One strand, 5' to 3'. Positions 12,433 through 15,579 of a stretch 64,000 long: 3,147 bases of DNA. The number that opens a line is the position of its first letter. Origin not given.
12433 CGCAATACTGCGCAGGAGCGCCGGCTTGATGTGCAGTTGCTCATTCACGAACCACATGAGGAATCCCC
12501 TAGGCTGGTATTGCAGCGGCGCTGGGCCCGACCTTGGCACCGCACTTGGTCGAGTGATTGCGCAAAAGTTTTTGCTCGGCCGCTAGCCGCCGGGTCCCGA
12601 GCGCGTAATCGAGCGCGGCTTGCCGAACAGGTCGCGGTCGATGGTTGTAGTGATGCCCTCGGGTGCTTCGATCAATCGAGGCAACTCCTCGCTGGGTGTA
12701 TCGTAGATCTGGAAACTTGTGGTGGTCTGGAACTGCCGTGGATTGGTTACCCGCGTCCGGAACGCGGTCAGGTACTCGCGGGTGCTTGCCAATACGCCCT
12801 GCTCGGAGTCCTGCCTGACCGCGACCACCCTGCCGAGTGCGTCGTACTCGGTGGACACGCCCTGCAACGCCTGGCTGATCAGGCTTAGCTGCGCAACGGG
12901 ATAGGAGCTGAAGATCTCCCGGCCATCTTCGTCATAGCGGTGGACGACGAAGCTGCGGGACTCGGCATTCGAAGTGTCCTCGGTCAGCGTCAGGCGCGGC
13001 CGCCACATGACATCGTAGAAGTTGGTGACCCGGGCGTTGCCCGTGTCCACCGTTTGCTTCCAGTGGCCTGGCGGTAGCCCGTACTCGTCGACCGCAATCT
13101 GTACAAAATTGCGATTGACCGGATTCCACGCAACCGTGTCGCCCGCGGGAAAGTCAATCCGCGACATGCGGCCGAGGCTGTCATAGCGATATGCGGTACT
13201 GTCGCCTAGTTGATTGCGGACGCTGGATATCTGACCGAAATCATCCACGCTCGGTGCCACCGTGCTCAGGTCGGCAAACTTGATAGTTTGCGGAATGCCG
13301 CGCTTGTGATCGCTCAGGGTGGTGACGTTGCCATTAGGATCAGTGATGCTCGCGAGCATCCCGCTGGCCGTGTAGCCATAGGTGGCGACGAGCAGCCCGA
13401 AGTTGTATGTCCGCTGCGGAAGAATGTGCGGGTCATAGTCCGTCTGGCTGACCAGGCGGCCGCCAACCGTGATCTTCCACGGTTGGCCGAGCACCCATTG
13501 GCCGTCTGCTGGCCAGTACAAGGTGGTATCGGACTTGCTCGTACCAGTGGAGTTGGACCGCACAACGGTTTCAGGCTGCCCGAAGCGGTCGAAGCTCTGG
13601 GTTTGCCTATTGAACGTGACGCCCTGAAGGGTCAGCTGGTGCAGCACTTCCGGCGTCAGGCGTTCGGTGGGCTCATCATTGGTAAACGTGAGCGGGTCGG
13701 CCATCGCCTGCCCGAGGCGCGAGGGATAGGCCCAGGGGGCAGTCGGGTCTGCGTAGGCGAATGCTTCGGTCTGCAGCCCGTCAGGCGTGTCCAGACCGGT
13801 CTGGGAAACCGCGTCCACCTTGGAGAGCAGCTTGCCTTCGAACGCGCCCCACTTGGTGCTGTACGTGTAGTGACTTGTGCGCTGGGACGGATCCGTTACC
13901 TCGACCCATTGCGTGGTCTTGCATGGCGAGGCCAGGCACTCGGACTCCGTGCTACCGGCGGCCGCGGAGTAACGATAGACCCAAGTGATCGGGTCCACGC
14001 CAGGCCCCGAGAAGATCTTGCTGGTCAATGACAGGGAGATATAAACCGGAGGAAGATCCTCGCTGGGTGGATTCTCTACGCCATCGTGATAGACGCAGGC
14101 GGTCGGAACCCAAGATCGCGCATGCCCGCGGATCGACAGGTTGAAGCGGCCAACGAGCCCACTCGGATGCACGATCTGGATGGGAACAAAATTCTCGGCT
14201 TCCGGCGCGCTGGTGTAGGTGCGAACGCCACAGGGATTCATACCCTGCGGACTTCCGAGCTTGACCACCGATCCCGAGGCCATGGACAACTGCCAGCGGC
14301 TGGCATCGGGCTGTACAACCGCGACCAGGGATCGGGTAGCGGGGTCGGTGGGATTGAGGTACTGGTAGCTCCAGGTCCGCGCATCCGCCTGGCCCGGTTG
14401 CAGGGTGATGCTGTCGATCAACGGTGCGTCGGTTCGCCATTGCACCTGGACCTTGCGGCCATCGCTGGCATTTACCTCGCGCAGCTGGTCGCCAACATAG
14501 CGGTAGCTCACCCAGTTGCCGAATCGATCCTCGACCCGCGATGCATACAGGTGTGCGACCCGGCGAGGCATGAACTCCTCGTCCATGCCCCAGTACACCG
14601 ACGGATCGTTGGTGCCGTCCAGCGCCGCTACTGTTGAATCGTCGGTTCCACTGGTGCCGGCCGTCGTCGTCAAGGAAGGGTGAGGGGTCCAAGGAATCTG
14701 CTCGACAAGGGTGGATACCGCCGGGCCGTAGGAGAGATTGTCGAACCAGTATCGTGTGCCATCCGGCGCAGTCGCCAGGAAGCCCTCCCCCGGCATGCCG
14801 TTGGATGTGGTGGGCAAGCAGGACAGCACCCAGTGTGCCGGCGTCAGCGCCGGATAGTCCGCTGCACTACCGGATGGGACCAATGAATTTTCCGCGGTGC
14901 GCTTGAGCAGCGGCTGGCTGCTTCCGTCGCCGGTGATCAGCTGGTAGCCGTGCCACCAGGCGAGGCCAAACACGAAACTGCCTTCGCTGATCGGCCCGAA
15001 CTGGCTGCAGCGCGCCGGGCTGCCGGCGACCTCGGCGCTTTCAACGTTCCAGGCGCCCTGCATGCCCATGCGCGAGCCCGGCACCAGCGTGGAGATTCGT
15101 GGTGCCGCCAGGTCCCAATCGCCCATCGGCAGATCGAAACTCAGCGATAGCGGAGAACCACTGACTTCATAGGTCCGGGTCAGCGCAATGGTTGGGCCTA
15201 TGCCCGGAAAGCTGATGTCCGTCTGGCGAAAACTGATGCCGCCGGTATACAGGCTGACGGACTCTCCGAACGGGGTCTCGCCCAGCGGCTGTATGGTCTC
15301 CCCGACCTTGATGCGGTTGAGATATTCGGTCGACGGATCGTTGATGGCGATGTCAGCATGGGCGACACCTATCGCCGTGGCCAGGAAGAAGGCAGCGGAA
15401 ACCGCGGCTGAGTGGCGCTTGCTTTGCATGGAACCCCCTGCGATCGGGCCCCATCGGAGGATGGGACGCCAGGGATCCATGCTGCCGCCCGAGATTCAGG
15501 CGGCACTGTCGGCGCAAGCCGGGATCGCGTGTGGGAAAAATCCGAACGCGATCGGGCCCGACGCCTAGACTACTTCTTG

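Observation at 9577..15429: Rhs shell encoded as two consecutive Sec-signal proteins, split by a signal peptide + NBR1-like + Ig-like module that a neighbouring paralogue lacks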

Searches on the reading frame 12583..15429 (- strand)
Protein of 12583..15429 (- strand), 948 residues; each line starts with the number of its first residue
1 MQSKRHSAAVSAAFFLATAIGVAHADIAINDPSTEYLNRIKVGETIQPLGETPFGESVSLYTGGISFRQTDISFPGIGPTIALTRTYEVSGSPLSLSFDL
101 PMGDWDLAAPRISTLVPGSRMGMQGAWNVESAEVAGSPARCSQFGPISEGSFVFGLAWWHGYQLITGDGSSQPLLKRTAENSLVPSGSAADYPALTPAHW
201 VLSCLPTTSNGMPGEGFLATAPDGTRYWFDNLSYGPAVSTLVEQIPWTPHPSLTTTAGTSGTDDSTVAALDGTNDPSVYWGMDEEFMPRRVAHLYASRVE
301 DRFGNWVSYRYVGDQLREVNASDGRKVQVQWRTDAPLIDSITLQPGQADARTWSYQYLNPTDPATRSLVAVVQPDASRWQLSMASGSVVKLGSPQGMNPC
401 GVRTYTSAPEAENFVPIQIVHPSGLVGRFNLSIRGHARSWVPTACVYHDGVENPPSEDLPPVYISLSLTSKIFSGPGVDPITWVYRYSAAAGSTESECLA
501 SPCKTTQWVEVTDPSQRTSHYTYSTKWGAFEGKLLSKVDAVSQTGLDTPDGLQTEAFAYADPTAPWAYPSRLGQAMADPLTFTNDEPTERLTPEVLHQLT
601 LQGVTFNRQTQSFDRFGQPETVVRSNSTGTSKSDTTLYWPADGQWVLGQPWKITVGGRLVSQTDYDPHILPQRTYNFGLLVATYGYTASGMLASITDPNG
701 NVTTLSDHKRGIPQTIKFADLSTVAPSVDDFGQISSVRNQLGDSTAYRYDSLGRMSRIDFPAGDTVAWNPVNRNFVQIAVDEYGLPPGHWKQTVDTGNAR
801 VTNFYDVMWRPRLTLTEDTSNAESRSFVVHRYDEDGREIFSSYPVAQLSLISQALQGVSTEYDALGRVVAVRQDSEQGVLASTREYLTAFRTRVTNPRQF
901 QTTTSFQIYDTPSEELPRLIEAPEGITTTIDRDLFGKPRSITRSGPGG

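Call 8: search_protein_families(library=pfam, proteins=[window:12583-15429:-], max_evalue=0.01)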
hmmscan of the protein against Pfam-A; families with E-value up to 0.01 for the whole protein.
window:12583-15429:- (948 aa): 3 families
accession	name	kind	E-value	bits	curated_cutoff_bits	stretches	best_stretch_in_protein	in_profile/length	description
PF05593.20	RHS_repeat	-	3e-12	47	22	1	729-765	2-38/38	RHS Repeat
PF20148.4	DUF6531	-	0.0018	19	24.1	0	55-89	1-34/74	Domain of unknown function (DUF6531)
PF11141.13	DUF2914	-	0.0092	16.1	23.6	0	326-362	3-39/62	Protein of unknown function (DUF2914)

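Call 9: search_protein_families(library=ncbifam, proteins=[window:12583-15429:-], max_evalue=0.01)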
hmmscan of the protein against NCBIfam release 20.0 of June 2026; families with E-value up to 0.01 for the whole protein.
window:12583-15429:- (948 aa): 1 family
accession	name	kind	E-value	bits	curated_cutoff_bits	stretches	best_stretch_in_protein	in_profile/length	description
TIGR01643.1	YD_repeat_2x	repeat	1e-09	38.5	15.8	1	729-768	2-41/42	YD repeat-containing protein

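Call 12: find_homologous_proteins(query=window:12583-15429:-)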
Query window:12583-15429:- (948 aa): 415 proteins with E <= 0.001 among 8000 candidates; the best 120 are listed.
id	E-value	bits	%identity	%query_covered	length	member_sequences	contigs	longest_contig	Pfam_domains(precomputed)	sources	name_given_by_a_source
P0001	0.0e+0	2188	100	100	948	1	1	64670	PF05593.20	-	-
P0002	0.0e+0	1319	61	100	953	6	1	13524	PF05593.20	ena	-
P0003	0.0e+0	1315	60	100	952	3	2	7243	PF05593.20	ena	-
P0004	0.0e+0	1315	60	100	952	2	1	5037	PF05593.20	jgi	jgi:YD repeat-containing protein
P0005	0.0e+0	1311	60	100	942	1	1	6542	PF05593.20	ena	-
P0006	0.0e+0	1309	61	100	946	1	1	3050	-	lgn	-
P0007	0.0e+0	1284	59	100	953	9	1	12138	PF05593.20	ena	-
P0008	0.0e+0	1279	60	100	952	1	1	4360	PF05593.20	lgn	-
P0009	0.0e+0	1278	62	98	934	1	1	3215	PF05593.20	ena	-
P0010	0.0e+0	1274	59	100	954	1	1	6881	PF05593.20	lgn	-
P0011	0.0e+0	1274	59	99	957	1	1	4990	PF05593.20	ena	-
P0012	0.0e+0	1273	59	98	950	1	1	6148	PF05593.20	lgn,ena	-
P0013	0.0e+0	1272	60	100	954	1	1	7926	PF05593.20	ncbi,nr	ncbi:MAG: hypothetical protein U1A73_15380 [Pseudomonas sp.]|nr:hypothetical protein [Pseudomonas sp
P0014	0.0e+0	1271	59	100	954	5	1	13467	PF05593.20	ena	-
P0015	0.0e+0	1268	59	100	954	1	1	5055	PF05593.20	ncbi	-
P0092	2.0e-135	471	34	98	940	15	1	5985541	PF05593.20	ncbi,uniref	ncbi:RHS repeat domain-containing protein [Lysobacter sp. Hz 25]|uniref:RHS repeat protein n=1 Tax=L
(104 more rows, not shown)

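Call 15: find_related_loci(query=A1, collection=genome_contigs, flank=10000)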
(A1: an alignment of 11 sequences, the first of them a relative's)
Query A1 (948 aa) in genome_contigs; peptide patterns used: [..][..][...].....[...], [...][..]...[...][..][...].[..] (x = any residue, [..] = any of these).
439 stretches matched a pattern; 304 encode a relative of the query (tblastn E <= 1e-3); the best 80 are kept; 80 distinct loci.
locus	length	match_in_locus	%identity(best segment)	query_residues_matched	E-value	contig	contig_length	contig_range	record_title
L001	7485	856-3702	60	4-948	0e+0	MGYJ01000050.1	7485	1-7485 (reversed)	MAG: Gammaproteobacteria bacterium RIFCSPHIGHO2_12_FULL_63_22 rifcsphigho2_12_scaffold_33330, whole genome shotgun seque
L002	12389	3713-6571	60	1-948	0e+0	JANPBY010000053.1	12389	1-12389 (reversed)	MAG: Actinomycetes bacterium isolate VAR_78_metabat_60 VAR_78_k141_3192363, whole genome shotgun sequence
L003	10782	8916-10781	56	1-616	0e+0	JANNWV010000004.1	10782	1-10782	MAG: Gammaproteobacteria bacterium isolate VAR_34_metabat_308 VAR_34_k141_788609, whole genome shotgun sequence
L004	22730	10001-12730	40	20-944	0e+0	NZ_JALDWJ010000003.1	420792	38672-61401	Lysobacter sp. CFH 32150 Scaffold3_1, whole genome shotgun sequence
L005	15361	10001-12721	38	12-948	1e-170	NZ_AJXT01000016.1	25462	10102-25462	Rhodanobacter spathiphylli B39 contig016, whole genome shotgun sequence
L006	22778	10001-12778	38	9-943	1e-169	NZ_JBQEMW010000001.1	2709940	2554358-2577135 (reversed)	Luteimonas sp. 22616 scaffold1, whole genome shotgun sequence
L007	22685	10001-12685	38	32-946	7e-166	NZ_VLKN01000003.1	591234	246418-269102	Luteimonas cucumeris strain CGMCC 1.10821 IP90DRAFT_scaffold00003.3, whole genome shotgun sequence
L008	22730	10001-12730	37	13-945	2e-165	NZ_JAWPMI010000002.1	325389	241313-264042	Rhodanobacter sp. KK11 ptg000002l, whole genome shotgun sequence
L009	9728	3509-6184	36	32-945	5e-165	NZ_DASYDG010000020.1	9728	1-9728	MAG: Pinirhizobacter sp. isolate SMAG_U4953 k141_4528739, whole genome shotgun sequence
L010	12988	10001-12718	36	1-945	4e-164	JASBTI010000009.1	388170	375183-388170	MAG: Rhodanobacter sp. isolate BWSM_3 k141_268876, whole genome shotgun sequence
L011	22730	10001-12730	37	13-945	2e-163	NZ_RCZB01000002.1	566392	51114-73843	Rhodanobacter glycinis strain S10 scaffold2.1, whole genome shotgun sequence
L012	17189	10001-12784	37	13-947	2e-162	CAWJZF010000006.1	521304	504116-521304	MAG: uncultured Gammaproteobacteria bacterium isolate MFD06742.bin.2.71 genome assembly, contig: contig_26915, whole gen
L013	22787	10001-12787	36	5-945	8e-158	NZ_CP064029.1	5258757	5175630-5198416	Dyella marensis strain CS5-B2 chromosome, complete genome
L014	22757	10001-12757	36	10-945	1e-157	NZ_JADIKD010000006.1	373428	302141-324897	Dyella koreensis strain BB4 NODE_7_length_373427_cov_118.681471, whole genome shotgun sequence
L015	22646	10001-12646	36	32-945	9e-156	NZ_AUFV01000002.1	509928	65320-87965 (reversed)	Solimonas flava DSM 18980 K343DRAFT_scaffold00002.2_C, whole genome shotgun sequence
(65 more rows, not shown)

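Call 22: search_solved_structures(query=window:12583-15429:-, max_evalue=0.01, show_alignments=0)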
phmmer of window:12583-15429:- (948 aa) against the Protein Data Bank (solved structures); distinct sequences matched with E-value up to 0.01: 4.
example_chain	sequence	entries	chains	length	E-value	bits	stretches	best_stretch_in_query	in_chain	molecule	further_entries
8qja_A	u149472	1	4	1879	0.00091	20.5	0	663-769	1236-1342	Putative type VI secretion system YD repeat-containing Rhs element Vgr protein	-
8h8a_A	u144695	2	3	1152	0.0021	19.3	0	688-765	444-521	Putative Rhs-family protein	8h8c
8h8b_A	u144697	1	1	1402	0.0032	18.7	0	688-765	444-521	Putative Rhs-family protein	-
7q97_A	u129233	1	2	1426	0.0057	17.8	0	687-758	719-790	Rhs family protein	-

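Call 24: find_encoding_contigs(protein=P0001, flank=10000, max_places=3)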
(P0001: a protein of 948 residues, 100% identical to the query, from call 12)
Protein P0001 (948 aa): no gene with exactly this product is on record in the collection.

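Call 25: find_encoding_contigs(protein=P0092, flank=10000, max_places=3)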
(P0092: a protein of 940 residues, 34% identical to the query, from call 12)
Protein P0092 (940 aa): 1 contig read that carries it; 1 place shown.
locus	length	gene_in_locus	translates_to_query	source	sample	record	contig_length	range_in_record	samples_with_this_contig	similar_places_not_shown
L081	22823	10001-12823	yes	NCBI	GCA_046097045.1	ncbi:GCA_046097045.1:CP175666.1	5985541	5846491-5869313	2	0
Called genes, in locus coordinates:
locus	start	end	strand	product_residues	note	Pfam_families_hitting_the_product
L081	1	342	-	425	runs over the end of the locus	PF03415:Peptidase_C11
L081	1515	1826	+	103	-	-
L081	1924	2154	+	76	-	PF19806:DUF6289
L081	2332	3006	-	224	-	-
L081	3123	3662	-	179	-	-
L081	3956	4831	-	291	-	PF13483:Lactamase_B_3 (weak), PF12706:Lactamase_B_2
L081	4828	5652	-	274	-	PF00753:Lactamase_B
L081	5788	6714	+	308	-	PF00126:HTH_1, PF03466:LysR_substrate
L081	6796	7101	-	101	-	PF12852:Cupin_6 (weak), PF07883:Cupin_2, PF05899:Cupin_3, PF02311:AraC_binding (weak)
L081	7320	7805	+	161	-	PF19694:DUF6194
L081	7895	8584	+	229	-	PF00165:HTH_AraC (faint), PF12833:HTH_18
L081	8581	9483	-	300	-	PF04116:FA_hydroxylase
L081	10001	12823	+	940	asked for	PF05593:RHS_repeat (weak)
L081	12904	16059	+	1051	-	PF17957:Big_7, PF05593:RHS_repeat (faint), PF25023:TEN_YD-shell, PF21814:DUF6883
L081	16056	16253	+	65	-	PF16277:DUF4926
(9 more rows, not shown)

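Call 50: predict_structure(alignment_id=A2)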
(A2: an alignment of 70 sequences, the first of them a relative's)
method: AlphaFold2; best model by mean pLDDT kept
length: 948 residues; sequences in the alignment: 70
mean_pLDDT: 88.6   pTM: 0.85
mean pLDDT of the five models: 88.6, 88.5, 87.2, 86.6, 85.9
residues with pLDDT >= 90: 687; 70-90: 168; 50-70: 40; < 50: 53
segments of 3 or more residues with pLDDT < 50: 1-9, 15-30, 254-281
pLDDT, mean of each block of 10 residues (from residue 1): 41 49 38 65 83 95 95 93 91 67 92 92 87 83 90 81 90 94 89 95 97 96 97 89 68 49 43 44 79 96 97 95 97 96 93 97 92 96 88 72 87 93 97 95 81 79 94 95 96 94 95 96 97 97 95 97 93 85 88 97 97 96 96 96 90 95 95 95 95 95 94 93 92 90 91 91 80 95 96 95 96 96 95 94 96 96 96 95 96 96 96 94 92 92 84
secondary structure, 60 per line:
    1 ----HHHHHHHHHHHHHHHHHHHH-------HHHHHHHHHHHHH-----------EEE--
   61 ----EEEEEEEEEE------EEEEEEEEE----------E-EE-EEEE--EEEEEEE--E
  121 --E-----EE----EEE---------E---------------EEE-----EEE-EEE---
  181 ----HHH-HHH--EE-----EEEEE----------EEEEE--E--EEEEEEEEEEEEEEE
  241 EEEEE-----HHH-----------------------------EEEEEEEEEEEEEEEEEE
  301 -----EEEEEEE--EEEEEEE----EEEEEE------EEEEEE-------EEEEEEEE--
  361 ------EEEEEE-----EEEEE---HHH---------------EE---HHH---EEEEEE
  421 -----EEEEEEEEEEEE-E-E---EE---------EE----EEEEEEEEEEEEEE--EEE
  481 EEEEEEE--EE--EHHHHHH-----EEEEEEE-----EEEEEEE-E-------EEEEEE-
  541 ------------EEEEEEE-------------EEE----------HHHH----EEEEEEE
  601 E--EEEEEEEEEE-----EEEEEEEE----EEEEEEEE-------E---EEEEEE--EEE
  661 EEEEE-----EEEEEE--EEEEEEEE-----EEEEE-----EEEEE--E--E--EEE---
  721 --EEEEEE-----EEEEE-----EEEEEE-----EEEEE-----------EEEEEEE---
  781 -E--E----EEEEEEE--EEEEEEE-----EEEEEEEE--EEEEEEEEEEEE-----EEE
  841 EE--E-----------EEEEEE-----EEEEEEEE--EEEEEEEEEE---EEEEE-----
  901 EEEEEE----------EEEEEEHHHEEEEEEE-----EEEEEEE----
elements in order (helices of 4 or more, strands of 3 or more residues): H5-24 H32-44 E56-58 E65-74 E81-89 E105-108 E111-117 E135-137 E163-165 E171-173 E175-177 E201-205 E216-220 E226-245 E283-300 E306-312 E315-321 E326-331 E338-343 E351-358 E367-372 E378-382 E415-420 E426-437 E462-475 E478-487 H495-500 E506-512 E518-524 E534-539 E553-559 E573-575 H586-589 E594-601 E604-613 E619-626 E631-638 E650-655 E658-665 E671-676 E679-686 E692-696 E702-706 E715-717 E723-728 E734-738 E744-749 E755-759 E771-777 E790-796 E799-805 E811-818 E821-832 E838-842 E857-862 E868-875 E878-887 E891-895 E901-906 E917-922 E926-932 E938-944

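Call 52: fold_search(model_id=the predicted structure, library=pdb)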
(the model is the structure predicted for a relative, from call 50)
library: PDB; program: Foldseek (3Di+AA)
matches with E <= 10: 514; with E <= 0.001: 55
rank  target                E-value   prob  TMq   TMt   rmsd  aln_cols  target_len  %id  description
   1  8qja_D                3.9e-25  1.00  0.28  0.27  18.6       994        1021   13  T6SS-linked Rhs repeat protein - Advenella mimigardefordensis VgrG-Rhs core (released 2024-09-25)
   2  7q97_A                2.2e-24  1.00  0.29  0.27  19.6      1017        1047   13  Structure of the bacterial type VI secretion system effector RhsA. (released 2021-12-22)
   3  8qja_A                2.3e-24  1.00  0.28  0.27  18.6      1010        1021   13  T6SS-linked Rhs repeat protein - Advenella mimigardefordensis VgrG-Rhs core (released 2024-09-25)
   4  8qjc                  3.8e-24  1.00  0.27  0.25  16.9       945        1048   14  T6SS-linked Rhs repeat protein - Salmonella bongori Rhs-core domain with toxin domain (released 2024-09-25)
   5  8qja_C                7.3e-24  1.00  0.27  0.26  19.1      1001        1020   13  T6SS-linked Rhs repeat protein - Advenella mimigardefordensis VgrG-Rhs core (released 2024-09-25)
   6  8qjd_B                8.4e-24  1.00  0.26  0.24  24.2      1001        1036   14  T6SS-linked Rhs repeat protein - Salmonella bongori Rhs-core domain (released 2024-09-25)
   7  8cp6_B                2.0e-23  1.00  0.25  0.22  26.2      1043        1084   12  Type six secretion system exported effector 5 (Tse5) (released 2023-12-06)
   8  8qjb_A                7.3e-23  1.00  0.18  0.17  30.6      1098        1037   13  T6SS-linked Rhs repeat protein - Salmonella bongori Rhs-core domain extended N-terminus (released 2024-09-25)
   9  8qja_B                1.2e-22  1.00  0.29  0.27  18.7       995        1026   12  T6SS-linked Rhs repeat protein - Advenella mimigardefordensis VgrG-Rhs core (released 2024-09-25)
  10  7pq5                  4.8e-21  1.00  0.24  0.22  29.3      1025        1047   11  Photorhabdus laumondii T6SS-associated Rhs protein carrying the Tre23 toxin domain (released 2021-12-01)
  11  8uxt                  1.3e-20  1.00  0.24  0.18  23.0      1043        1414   11  Acinetobacter baumannii Tse15 Rhs effector, toxin cleavage mutant (D1369N, D1391N) (released 2024-10-09)
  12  8uy4_A                1.8e-20  1.00  0.25  0.19  18.3       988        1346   11  Acinetobacter baumannii Tse15 Rhs effector (released 2024-10-09)
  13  8h8b                  2.4e-19  1.00  0.21  0.20  25.5      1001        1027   12  Type VI secretion system effector RhsP in its pre-autoproteolysis and monomeric form (released 2023-01-18)
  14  8fia_A                1.0e-18  1.00  0.29  0.18  24.6      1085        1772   11  The structure of fly Teneurin self assembly (released 2023-05-03)
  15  9ifo_A                1.3e-17  1.00  0.19  0.14  23.9      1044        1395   12  Structure of Teneurin-Like Protein (TLP) (released 2026-03-11)
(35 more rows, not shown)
